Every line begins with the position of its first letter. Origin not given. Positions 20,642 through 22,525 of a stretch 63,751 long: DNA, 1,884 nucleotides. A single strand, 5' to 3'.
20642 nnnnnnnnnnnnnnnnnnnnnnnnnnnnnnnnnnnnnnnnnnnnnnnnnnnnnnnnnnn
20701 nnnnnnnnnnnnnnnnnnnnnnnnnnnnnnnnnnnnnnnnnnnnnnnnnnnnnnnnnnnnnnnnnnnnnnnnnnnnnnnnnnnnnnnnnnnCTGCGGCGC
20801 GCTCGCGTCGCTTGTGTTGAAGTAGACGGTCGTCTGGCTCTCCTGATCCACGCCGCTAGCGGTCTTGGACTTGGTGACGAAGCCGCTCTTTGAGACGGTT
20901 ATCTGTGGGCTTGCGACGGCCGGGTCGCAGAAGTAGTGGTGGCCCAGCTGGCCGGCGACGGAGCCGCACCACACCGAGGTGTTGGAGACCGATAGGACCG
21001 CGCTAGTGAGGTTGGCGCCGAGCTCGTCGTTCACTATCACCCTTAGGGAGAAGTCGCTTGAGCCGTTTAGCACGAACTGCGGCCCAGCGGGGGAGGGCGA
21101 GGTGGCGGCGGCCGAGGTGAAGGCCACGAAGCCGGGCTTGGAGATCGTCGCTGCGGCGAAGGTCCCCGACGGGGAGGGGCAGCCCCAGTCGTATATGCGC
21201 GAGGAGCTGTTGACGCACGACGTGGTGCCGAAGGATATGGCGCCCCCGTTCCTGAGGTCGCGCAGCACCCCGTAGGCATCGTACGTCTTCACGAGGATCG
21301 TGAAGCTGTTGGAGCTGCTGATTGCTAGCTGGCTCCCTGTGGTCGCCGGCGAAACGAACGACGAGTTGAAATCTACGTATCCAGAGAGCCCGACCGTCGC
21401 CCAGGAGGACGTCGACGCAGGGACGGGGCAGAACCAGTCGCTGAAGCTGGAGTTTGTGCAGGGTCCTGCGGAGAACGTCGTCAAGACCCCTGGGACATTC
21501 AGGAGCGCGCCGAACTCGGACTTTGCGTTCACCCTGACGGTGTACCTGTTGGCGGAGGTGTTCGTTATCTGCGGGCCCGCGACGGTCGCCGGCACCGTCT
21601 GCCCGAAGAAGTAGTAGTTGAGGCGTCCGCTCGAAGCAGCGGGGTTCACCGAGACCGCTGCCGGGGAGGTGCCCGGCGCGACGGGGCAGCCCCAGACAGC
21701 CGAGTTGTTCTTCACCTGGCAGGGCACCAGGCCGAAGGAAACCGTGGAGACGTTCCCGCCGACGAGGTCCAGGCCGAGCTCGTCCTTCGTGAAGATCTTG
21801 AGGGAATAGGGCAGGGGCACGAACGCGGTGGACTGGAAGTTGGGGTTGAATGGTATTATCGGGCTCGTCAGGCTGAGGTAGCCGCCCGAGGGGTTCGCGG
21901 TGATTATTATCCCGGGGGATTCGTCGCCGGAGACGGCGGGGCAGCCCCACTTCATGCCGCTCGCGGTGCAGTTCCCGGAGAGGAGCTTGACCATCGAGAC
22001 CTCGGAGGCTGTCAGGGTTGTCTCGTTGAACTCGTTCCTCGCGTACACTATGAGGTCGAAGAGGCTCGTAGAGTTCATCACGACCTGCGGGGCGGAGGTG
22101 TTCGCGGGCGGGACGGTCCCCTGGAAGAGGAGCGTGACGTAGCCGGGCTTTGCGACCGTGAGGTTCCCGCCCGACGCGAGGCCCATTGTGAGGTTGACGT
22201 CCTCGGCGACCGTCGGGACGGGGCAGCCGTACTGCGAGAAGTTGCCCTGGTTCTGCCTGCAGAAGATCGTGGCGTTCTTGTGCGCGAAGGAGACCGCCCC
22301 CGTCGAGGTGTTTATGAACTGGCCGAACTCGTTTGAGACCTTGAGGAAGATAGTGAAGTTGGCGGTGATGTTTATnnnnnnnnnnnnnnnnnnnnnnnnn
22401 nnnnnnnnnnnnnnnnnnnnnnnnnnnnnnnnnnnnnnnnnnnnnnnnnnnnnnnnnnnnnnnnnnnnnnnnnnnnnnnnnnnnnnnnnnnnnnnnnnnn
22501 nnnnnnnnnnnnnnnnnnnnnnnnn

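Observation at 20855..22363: Six tandem modules of about 75-95 aa with a conserved Cys ... W-G-C-P pair in each giant protein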

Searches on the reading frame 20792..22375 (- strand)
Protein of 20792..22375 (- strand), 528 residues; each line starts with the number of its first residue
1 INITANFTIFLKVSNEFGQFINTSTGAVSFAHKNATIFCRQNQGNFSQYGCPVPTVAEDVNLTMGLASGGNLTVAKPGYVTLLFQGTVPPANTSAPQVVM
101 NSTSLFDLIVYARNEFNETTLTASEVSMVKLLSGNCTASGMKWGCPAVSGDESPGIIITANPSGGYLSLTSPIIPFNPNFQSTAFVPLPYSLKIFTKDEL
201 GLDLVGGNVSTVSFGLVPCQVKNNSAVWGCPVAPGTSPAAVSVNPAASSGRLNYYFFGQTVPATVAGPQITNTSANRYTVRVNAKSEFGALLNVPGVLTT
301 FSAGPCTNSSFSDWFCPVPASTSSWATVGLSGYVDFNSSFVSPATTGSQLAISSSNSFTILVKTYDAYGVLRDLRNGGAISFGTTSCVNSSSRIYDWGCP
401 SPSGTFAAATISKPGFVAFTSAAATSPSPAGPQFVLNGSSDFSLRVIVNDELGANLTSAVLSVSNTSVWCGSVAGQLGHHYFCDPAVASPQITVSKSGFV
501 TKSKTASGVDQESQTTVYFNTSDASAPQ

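Call 11: find_homologous_proteins(query=window:20792-22375:-)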
Query window:20792-22375:-: the 8000 candidates sharing most words with the query were scored; none scored E <= 0.001.

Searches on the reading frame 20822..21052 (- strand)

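Call 10: search_protein_families(library=pfam, proteins=[window:20822-21052:-], max_evalue=10)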
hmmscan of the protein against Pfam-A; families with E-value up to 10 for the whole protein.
seq(77 aa): 2 families
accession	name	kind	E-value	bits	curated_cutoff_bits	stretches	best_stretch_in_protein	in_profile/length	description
PF13620.12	CarboxypepD_reg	-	0.012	16.4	32.3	1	3-75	2-76/82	Carboxypeptidase regulatory-like domain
PF25641.1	Head_fiber_dimeric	-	0.037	14.3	30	1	52-73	36-57/61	Head fiber dimeric protein-like domain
